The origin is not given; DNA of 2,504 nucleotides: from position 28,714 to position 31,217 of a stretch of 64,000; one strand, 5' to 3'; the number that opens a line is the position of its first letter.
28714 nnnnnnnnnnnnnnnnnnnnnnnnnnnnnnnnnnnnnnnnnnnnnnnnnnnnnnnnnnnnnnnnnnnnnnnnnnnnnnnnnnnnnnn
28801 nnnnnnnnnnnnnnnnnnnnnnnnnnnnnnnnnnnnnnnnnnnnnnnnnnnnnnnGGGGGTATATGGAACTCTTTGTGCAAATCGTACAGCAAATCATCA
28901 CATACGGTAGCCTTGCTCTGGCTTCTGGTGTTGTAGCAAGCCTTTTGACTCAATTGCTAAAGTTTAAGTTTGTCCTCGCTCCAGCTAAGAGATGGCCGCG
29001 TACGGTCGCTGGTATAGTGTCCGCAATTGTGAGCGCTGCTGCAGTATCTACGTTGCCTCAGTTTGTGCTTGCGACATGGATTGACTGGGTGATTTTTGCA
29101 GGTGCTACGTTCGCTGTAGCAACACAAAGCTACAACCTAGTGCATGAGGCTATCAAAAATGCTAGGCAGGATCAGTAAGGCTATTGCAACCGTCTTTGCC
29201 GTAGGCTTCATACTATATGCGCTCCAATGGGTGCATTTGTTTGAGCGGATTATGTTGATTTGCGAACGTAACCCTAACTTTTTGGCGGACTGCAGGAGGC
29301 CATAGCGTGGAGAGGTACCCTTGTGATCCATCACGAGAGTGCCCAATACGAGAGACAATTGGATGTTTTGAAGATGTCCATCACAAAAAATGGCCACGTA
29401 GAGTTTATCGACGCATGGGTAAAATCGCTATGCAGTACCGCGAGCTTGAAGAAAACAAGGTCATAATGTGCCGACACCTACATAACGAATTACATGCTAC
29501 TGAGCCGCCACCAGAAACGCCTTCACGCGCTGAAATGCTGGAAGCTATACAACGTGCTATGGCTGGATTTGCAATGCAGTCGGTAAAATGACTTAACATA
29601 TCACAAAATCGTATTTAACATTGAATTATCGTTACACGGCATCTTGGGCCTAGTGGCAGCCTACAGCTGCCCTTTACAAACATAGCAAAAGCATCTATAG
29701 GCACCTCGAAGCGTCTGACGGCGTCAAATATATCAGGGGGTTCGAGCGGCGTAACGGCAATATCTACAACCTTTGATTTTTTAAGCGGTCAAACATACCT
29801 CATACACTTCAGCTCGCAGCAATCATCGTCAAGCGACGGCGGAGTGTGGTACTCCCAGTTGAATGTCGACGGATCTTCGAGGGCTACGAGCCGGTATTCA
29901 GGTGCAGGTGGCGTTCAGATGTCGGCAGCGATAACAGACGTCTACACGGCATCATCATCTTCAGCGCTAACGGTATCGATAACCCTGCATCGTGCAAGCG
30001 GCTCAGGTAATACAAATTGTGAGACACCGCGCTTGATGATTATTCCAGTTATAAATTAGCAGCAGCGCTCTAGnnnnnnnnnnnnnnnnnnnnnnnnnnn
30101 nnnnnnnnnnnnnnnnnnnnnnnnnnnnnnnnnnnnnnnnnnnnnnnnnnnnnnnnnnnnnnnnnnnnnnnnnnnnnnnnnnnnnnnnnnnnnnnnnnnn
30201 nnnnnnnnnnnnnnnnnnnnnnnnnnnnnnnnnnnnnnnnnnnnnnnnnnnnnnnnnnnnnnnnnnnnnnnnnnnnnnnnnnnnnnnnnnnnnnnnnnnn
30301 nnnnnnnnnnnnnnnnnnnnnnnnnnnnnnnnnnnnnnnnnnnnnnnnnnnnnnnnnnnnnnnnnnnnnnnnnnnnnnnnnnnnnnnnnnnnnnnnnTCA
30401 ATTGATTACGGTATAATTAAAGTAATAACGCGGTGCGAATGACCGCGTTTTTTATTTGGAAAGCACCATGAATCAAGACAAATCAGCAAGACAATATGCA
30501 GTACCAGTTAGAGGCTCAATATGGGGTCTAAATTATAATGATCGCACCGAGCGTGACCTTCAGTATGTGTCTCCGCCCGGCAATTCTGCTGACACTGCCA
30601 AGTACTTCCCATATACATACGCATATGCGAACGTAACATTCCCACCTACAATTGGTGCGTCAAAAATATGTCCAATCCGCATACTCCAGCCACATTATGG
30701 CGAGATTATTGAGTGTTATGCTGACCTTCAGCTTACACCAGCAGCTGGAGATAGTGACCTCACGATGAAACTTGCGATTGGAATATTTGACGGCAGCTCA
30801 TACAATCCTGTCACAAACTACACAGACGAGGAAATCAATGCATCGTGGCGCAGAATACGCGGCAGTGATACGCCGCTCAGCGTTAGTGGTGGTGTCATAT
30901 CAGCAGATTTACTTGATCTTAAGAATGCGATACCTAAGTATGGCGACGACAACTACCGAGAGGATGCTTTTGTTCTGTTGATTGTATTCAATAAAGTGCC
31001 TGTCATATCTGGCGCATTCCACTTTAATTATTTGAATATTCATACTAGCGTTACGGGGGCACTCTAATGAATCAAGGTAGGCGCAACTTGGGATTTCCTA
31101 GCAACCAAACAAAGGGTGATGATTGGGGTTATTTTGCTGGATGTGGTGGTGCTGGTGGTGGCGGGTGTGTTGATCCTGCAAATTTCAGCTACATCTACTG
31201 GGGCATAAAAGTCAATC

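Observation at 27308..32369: Lysis cassette and a four-gene operon sit inside the invertible segments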

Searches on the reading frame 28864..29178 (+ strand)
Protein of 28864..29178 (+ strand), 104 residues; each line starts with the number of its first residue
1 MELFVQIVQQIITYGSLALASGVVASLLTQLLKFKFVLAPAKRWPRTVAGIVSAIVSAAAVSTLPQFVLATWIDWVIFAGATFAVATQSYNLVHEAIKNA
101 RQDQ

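Call 9: search_protein_families(library=pfam, proteins=[window:28864-29178:+], max_evalue=0.01)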
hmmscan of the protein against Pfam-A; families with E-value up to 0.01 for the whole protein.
window:28864-29178:+ (104 aa): 0 families

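Call 10: search_protein_families(library=phrogs, proteins=[window:28864-29178:+], max_evalue=0.01)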
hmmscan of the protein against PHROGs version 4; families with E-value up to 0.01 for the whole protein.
window:28864-29178:+ (104 aa): 0 families

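Call 71: search_protein_families(library=pfam, proteins=[window:28864-29178:+], max_evalue=10)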
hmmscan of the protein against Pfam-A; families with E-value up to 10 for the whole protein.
window:28864-29178:+ (104 aa): 2 families
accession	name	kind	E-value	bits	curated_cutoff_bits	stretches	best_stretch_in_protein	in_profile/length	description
PF03387.19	Herpes_UL46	-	0.02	14.1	25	1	19-67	267-314/435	Herpesvirus UL46 protein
PF06946.16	Phage_holin_5_1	-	0.42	11.5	22.4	1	23-82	16-73/93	Bacteriophage A118-like holin, Hol118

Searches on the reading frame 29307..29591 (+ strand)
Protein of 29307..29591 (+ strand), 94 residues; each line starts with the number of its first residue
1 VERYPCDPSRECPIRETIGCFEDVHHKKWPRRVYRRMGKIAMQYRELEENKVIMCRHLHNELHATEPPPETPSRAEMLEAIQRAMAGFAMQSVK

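Call 9: search_protein_families(library=pfam, proteins=[window:29307-29591:+], max_evalue=0.01)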
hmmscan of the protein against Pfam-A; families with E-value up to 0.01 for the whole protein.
window:29307-29591:+ (94 aa): 0 families

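Call 10: search_protein_families(library=phrogs, proteins=[window:29307-29591:+], max_evalue=0.01)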
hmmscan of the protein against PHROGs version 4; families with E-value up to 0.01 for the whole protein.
window:29307-29591:+ (94 aa): 0 families

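Call 71: search_protein_families(library=pfam, proteins=[window:29307-29591:+], max_evalue=10)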
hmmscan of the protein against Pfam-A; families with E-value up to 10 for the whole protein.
window:29307-29591:+ (94 aa): 0 families

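Call 83: search_protein_families(library=ncbifam, proteins=[window:29307-29591:+], max_evalue=0.01)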
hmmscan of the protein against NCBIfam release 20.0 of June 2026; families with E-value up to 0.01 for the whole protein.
window:29307-29591:+ (94 aa): 0 families

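Call 101: search_solved_structures(query=window:29307-29591:+, max_evalue=1)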
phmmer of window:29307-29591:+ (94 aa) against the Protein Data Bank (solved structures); distinct sequences matched with E-value up to 1: 0.

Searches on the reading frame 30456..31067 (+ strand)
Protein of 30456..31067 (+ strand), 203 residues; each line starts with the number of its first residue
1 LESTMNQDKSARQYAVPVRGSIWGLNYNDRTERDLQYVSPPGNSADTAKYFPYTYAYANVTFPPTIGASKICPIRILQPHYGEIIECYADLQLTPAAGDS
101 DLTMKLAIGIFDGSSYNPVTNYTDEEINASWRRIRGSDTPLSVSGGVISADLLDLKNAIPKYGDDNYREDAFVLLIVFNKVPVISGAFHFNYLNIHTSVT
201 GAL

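Call 9: search_protein_families(library=pfam, proteins=[window:30456-31067:+], max_evalue=0.01)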
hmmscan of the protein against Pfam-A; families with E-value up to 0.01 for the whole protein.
window:30456-31067:+ (203 aa): 0 families

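Call 10: search_protein_families(library=phrogs, proteins=[window:30456-31067:+], max_evalue=0.01)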
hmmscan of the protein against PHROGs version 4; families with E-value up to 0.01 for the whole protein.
window:30456-31067:+ (203 aa): 0 families

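Call 71: search_protein_families(library=pfam, proteins=[window:30456-31067:+], max_evalue=10)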
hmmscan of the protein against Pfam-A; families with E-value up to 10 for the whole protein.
window:30456-31067:+ (203 aa): 1 family
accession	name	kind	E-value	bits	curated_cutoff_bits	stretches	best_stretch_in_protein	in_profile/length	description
PF09694.16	Gcw_chp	-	0.12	12.8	24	1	35-152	89-203/230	Bacterial protein of unknown function (Gcw_chp)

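Call 72: find_homologous_proteins(query=window:30468-31067:+, max_evalue=0.001)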
Query window:30468-31067:+ (199 aa): 40 proteins with E <= 0.001 among 144 candidates.
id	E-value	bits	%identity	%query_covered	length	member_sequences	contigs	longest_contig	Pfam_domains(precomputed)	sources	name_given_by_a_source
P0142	3.3e-131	453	100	100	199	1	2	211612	-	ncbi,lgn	-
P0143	2.4e-102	359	78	100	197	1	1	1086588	-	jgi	jgi:hypothetical protein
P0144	1.9e-100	353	76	100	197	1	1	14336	-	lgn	-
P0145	6.5e-95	335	74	100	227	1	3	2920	-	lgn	-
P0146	8.6e-76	272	62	98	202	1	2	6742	-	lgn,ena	-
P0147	1.3e-75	272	60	100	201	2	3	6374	-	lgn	-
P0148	1.7e-75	271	62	98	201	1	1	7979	-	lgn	-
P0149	1.7e-75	271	61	100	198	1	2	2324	-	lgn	-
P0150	2.1e-75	271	62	100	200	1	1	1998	-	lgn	-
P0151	2.2e-75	271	65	99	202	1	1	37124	-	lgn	-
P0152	3.9e-75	270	60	98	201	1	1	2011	-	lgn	-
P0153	4.8e-75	270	61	98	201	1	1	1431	-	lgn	-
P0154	1.2e-74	269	62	97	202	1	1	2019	-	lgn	-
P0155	4.7e-74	267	60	100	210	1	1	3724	-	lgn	-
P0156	1.0e-73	266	58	100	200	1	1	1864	-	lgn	-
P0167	5.7e-71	257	61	97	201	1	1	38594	-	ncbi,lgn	-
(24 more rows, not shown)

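Call 75: find_encoding_contigs(protein=P0151, flank=10000, max_places=2)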
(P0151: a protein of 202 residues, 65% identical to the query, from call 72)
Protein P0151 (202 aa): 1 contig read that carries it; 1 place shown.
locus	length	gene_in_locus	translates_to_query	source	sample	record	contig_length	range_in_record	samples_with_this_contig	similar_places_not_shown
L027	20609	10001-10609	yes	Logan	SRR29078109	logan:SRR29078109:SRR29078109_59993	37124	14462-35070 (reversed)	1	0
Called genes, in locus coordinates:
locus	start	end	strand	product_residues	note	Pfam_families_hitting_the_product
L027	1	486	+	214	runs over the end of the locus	-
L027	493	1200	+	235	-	-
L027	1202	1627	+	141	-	-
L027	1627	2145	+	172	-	-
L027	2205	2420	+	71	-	-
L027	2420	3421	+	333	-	PF18906:Phage_tube_2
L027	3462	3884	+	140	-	-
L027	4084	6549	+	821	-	PF10145:PhageMin_Tail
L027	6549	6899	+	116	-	-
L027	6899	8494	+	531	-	-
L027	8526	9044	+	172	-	-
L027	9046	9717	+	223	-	-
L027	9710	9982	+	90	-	-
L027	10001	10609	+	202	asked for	-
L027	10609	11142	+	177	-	-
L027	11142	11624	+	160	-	-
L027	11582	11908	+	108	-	-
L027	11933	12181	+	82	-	-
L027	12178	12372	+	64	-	-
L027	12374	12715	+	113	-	-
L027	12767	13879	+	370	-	PF08924:Rv2525c_GlyHyd-like, PF23577:LysM_RLK (faint), PF00570:HRDC (faint), PF01476:LysM, PF23457:LysM2_NFP (faint), PF23473:LysM3_LYK4_5 (weak), PF01476:LysM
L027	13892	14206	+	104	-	-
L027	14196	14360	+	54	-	-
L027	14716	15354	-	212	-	PF18013:Phage_lysozyme2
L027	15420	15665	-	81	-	-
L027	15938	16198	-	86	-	-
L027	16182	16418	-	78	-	-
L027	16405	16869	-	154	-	-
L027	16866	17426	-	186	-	-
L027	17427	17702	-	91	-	PF10685:KGG (weak)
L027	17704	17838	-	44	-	-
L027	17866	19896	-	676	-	PF12705:PDDEXK_1, PF17854:FtsK_alpha, PF01580:FtsK_SpoIIIE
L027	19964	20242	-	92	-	-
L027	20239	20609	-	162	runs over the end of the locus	-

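Call 76: find_encoding_contigs(protein=P0167, flank=10000, max_places=2)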
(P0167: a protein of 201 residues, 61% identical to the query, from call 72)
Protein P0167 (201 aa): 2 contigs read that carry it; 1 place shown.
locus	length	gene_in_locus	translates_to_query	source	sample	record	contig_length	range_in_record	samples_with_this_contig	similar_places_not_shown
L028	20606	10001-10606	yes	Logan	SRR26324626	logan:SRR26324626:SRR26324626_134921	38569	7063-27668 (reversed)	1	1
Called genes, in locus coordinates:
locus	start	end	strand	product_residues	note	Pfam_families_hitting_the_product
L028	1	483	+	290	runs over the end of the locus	PF10124:Mu-like_gpT, PF25209:Phage_capsid_4, PF10124:Mu-like_gpT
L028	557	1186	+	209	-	-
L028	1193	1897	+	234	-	-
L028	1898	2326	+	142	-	-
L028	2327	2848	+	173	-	-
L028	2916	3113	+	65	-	-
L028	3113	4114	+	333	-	PF18906:Phage_tube_2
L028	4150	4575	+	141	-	-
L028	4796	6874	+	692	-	-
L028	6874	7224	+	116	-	-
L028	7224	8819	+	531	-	-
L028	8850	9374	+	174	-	-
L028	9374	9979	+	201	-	-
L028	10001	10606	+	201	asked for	-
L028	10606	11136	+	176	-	-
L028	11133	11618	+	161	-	-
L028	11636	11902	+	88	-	-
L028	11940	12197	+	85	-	-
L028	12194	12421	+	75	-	-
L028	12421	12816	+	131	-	-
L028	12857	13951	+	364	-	PF01183:Glyco_hydro_25, PF08230:CW_7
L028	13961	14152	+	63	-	-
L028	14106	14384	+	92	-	-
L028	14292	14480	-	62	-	-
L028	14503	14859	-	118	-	PF18013:Phage_lysozyme2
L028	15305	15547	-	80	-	-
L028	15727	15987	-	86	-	-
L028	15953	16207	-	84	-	-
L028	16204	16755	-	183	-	-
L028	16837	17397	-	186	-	-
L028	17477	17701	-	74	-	-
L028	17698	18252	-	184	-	-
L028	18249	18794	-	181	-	-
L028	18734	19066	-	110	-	-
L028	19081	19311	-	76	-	-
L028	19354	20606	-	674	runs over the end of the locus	PF12705:PDDEXK_1, PF17854:FtsK_alpha, PF01580:FtsK_SpoIIIE, PF12846:AAA_10 (faint), PF01580:FtsK_SpoIIIE (weak)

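Call 83: search_protein_families(library=ncbifam, proteins=[window:30468-31067:+], max_evalue=0.01)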
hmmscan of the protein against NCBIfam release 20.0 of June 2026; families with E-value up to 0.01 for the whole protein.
window:30468-31067:+ (199 aa): 0 families

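Call 87: predict_structure(alignment_id=A3)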
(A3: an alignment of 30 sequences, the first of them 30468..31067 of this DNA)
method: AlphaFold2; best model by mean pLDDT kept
length: 199 residues; sequences in the alignment: 30
mean_pLDDT: 88.2   pTM: 0.85
mean pLDDT of the five models: 88.2, 87.6, 86.2, 85.6, 80.5
residues with pLDDT >= 90: 115; 70-90: 67; 50-70: 12; < 50: 5
segments of 3 or more residues with pLDDT < 50: 1-4
pLDDT, mean of each block of 10 residues (from residue 1): 51 80 85 77 91 87 94 83 94 95 94 94 98 97 96 91 90 96 91 79
secondary structure, 60 per line:
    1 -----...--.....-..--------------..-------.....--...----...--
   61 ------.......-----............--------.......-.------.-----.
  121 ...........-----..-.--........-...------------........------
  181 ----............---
elements in order: E11-15 H42-46 E49-51 E56-58 E67-73 E79-90 E99-105 H120-131 E143-150 E167-174 E185-196

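Call 92: fold_search(model_id=the predicted structure, library=pdb)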
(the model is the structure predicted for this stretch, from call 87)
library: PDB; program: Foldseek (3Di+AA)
matches with E <= 10: 1345; with E <= 0.001: 0
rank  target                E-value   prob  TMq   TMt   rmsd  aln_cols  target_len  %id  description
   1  1uww_B                5.0e-03  0.87  0.26  0.28   8.9       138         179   12  X-ray crystal structure of a non-crystalline cellulose specific carbohydrate-binding module: CBM28. (released 2004-05-13)
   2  1uww_A                5.3e-03  0.75  0.27  0.29  10.2       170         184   11  X-ray crystal structure of a non-crystalline cellulose specific carbohydrate-binding module: CBM28. (released 2004-05-13)
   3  8wab_B                6.6e-03  0.80  0.31  0.34  10.7       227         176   10  Crystal structure of a chondroitin sulfate-binding carbohydrate binding module of a chondroitinase (released 2024-01-17)
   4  8tar_L                1.9e-02  0.75  0.31  0.33   8.8       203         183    9  APC/C-CDH1-UBE2C-Ubiquitin-CyclinB-NTD (released 2023-09-27)
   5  4qaw_D                2.0e-02  0.57  0.27  0.14   9.8       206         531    9  Structure of modular Xyn30D from Paenibacillus barcinonensis (released 2014-10-08)
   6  6acy_B                2.0e-02  0.23  0.23  0.22  11.9       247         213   10  The structure of CVA10 virus A-particle (released 2018-11-21)
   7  8wab_A                2.8e-02  0.82  0.36  0.39   9.9       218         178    8  Crystal structure of a chondroitin sulfate-binding carbohydrate binding module of a chondroitinase (released 2024-01-17)
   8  4qaw_C                2.9e-02  0.63  0.30  0.15   8.6       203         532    8  Structure of modular Xyn30D from Paenibacillus barcinonensis (released 2014-10-08)
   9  7ehg_C                3.3e-02  0.72  0.31  0.39   8.2       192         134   11  Crystal Structure of MiXBM (released 2022-03-30)
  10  4qaw_E                3.3e-02  0.41  0.26  0.13   9.1       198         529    9  Structure of modular Xyn30D from Paenibacillus barcinonensis (released 2014-10-08)
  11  7vrp_J                4.6e-02  0.51  0.29  0.16  17.7       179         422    9  Structure of infectious bursal disease virus Gx strain (released 2022-03-30)
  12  5khu_L                5.1e-02  0.63  0.28  0.31   6.7       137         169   11  Model of human Anaphase-promoting complex/Cyclosome (APC15 deletion mutant), in complex with the Mitotic checkpoint co (released 2016-09-07)
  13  2df7_G                5.1e-02  0.25  0.24  0.14  18.0       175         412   11  Crystal structure of infectious bursal disease virus VP2 subviral particle (released 2006-06-27)
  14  7b5f_B                5.1e-02  0.15  0.18  0.16  10.8       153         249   12  Structure of echovirus 18 in complex with neonatal Fc receptor (released 2022-01-12)
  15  9gaw_L                5.4e-02  0.72  0.30  0.32   6.5       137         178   12  High-resolution structure of the Anaphase-promoting complex/cyclosome (APC/C) bound to co-activator Cdh1 (released 2024-08-14)
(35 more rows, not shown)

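Call 93: fold_search(model_id=the predicted structure, library=viral)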
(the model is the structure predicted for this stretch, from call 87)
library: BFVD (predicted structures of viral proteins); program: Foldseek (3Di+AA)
matches with E <= 10: 1413; with E <= 0.001: 0
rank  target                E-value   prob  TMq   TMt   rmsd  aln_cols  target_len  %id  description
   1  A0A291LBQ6            3.9e-03  0.87  0.31  0.12   8.9       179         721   14  Tail fiber protein / pectate lyase superfamily protein [Klebsiella phage vB_KpnM_KpV79]
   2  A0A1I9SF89            6.4e-03  0.89  0.29  0.09   8.2       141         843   13  Probable tail spike protein [Klebsiella phage vB_KpnP_KpV767]
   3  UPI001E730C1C         7.6e-03  0.72  0.29  0.21  12.5       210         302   17  (no name look-up for this kind of identifier)
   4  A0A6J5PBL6            8.0e-03  0.89  0.37  0.35   9.7       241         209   11  Uncharacterized protein [uncultured Caudovirales phage]
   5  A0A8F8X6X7            8.0e-03  0.44  0.23  0.22  14.0       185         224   12  (no name in the UniProt tables at hand)
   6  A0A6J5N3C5            1.1e-02  0.57  0.24  0.10  10.6       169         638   12  Peptidase S74 domain-containing protein [uncultured Caudovirales phage]
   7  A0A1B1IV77            1.2e-02  0.84  0.35  0.35   9.7       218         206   12  (no name in the UniProt tables at hand)
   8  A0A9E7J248            1.3e-02  0.97  0.34  0.22   6.1       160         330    9  (no name in the UniProt tables at hand)
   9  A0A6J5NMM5            1.6e-02  0.89  0.30  0.39   9.6       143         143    8  Uncharacterized protein [uncultured Caudovirales phage]
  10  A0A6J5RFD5            1.9e-02  0.66  0.26  0.12   8.0       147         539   12  Baseplate protein J-like [uncultured Caudovirales phage]
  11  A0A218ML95            2.1e-02  0.92  0.34  0.31   7.3       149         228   11  Uncharacterized protein [uncultured virus]
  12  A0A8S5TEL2            2.1e-02  0.72  0.35  0.17  11.2       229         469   10  Uncharacterized protein [Siphoviridae sp. ct1yA16]
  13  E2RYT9                2.1e-02  0.57  0.26  0.20  12.6       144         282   12  p31 protein [Beet necrotic yellow vein virus]
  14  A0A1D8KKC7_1          2.1e-02  0.38  0.27  0.07  10.8       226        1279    8  Uncharacterized protein [Synechococcus phage S-CAM3]
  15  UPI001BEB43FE         2.1e-02  0.12  0.16  0.06  18.3       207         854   10  (no name look-up for this kind of identifier)
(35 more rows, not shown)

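Call 118: search_dna_similar(query=window:30468-31067:+, collection=phages, mode=protein, max_rows=20)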
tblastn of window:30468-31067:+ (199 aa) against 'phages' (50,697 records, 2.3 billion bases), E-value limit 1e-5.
No match.
